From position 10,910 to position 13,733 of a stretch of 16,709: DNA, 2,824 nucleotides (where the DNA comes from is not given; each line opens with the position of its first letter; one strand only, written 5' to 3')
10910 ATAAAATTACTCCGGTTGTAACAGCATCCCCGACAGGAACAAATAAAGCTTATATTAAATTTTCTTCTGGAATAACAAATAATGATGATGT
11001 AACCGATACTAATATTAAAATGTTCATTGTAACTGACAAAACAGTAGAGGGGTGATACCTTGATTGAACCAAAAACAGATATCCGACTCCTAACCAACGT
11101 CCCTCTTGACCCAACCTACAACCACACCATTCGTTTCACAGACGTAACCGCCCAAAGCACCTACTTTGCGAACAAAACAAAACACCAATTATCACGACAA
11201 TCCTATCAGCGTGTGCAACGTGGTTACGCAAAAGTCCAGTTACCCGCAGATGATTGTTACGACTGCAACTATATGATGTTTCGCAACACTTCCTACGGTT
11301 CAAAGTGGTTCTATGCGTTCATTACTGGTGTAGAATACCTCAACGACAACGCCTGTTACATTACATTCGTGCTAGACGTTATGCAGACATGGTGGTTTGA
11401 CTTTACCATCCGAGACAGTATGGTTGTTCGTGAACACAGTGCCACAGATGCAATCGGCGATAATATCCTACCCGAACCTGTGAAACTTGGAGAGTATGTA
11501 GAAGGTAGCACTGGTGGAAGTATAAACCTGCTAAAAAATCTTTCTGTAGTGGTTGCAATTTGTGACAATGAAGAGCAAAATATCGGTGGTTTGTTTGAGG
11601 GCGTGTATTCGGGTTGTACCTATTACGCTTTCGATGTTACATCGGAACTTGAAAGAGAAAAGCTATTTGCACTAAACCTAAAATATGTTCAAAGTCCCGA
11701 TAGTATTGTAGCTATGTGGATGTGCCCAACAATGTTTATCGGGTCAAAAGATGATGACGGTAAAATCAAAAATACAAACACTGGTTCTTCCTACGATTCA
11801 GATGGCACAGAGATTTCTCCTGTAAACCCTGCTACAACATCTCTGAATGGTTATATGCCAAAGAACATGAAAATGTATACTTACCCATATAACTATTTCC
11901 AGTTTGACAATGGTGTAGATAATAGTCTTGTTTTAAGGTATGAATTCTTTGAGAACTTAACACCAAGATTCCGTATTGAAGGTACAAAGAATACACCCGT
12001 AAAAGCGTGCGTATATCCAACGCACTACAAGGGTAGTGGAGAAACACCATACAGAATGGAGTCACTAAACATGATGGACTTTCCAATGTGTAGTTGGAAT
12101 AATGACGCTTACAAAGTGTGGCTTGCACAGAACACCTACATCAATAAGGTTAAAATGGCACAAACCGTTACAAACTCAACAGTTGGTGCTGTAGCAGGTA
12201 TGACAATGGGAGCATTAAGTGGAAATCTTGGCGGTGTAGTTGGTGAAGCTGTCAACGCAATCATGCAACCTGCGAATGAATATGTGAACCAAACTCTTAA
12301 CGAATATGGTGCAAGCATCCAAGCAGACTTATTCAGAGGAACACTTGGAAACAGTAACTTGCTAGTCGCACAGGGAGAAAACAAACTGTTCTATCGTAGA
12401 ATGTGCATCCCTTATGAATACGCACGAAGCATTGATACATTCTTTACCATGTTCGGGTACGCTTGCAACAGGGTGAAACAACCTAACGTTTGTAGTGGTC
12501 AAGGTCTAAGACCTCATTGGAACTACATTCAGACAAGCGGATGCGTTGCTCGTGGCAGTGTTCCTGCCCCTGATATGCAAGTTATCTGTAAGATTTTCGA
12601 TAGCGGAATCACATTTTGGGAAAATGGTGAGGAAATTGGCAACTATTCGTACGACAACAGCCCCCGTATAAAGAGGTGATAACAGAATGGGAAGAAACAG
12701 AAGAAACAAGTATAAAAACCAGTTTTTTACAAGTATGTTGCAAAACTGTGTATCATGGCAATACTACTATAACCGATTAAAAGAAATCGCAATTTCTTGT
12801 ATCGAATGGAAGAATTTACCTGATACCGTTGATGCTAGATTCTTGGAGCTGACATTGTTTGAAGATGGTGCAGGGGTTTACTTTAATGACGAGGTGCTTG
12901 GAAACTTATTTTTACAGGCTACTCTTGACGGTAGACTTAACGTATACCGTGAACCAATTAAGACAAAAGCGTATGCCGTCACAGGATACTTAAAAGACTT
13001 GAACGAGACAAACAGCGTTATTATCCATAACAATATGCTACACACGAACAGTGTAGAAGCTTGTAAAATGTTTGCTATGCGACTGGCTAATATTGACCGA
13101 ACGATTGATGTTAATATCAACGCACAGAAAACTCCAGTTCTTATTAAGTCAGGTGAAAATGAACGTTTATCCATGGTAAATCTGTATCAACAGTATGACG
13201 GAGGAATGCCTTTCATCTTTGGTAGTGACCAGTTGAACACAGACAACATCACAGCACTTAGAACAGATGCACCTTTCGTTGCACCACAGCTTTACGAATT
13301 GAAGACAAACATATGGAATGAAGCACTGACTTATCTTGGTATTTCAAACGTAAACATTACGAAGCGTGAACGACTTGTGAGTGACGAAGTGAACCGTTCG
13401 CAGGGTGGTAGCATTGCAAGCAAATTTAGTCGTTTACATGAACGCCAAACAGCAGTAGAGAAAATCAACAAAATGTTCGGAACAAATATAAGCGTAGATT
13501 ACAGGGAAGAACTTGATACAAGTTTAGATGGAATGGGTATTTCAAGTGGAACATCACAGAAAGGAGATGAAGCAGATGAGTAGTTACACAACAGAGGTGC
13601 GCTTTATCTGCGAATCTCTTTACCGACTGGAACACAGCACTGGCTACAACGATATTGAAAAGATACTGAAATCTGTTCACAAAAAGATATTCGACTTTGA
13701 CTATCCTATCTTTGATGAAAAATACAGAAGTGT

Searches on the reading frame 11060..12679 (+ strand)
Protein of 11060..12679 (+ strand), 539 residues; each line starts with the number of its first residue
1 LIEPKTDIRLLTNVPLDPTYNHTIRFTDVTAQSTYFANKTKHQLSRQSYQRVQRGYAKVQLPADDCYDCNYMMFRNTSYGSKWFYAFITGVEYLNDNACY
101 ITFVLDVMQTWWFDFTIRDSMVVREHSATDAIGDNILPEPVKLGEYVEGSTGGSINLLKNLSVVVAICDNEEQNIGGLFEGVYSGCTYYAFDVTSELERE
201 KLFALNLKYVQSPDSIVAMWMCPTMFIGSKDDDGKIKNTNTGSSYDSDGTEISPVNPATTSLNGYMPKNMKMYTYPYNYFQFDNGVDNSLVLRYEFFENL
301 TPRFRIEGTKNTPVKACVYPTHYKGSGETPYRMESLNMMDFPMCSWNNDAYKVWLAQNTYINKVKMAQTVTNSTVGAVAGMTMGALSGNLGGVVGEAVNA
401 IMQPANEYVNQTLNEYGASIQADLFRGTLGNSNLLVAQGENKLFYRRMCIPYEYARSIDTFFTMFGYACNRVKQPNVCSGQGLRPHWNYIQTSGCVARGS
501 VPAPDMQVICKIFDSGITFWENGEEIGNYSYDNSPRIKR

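Call 9: search_protein_families(library=phrogs, proteins=[window:11060-12679:+])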
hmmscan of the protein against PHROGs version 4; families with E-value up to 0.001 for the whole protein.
window:11060-12679:+ (539 aa): 6 families
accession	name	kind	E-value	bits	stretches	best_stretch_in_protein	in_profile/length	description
phrog_2248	-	tail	8.2e-75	253.6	1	6-535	5-585/590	tail protein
phrog_16740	-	tail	8e-17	62.6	1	269-534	120-396/399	tail protein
phrog_9205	-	unknown function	7.4e-13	48.1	2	353-526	967-1135/1144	-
phrog_16615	-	other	1.1e-12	48.5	1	10-145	6-143/529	peptidase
phrog_32033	-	tail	3e-08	33.8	1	5-126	4-130/562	tail protein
phrog_30532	-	tail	0.00028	20.7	1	5-114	28-138/520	tail protein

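Call 10: search_protein_families(library=pfam, proteins=[window:11060-12679:+], max_evalue=0.01)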
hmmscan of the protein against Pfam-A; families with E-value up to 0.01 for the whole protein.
window:11060-12679:+ (539 aa): 2 families
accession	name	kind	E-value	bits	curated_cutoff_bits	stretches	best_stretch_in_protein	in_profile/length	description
PF16838.11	Caud_tail_N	-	3.4e-24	86.1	27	1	6-114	3-118/120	Caudoviral major tail protein N-terminus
PF20934.2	phi29_gp9_C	-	3.5e-16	59.5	27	1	369-533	283-448/449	Bacillus phage phi29, Tail knob protein gp9, C-terminal domain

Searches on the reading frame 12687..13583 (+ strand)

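Call 9: search_protein_families(library=phrogs, proteins=[window:12687-13583:+])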
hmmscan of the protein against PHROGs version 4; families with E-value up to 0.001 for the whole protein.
window:12687-13583:+ (298 aa): 1 family
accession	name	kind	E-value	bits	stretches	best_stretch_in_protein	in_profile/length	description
phrog_2038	-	connector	3.4e-72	244.4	1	7-281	6-297/314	upper collar connector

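Call 10: search_protein_families(library=pfam, proteins=[window:12687-13583:+], max_evalue=0.01)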
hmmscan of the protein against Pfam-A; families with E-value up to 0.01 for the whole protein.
window:12687-13583:+ (298 aa): 1 family
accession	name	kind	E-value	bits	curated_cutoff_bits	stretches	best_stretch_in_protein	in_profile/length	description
PF05352.17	Phage_connector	-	1.5e-66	225.1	25.6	1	23-276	16-280/281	Phage Connector (GP10)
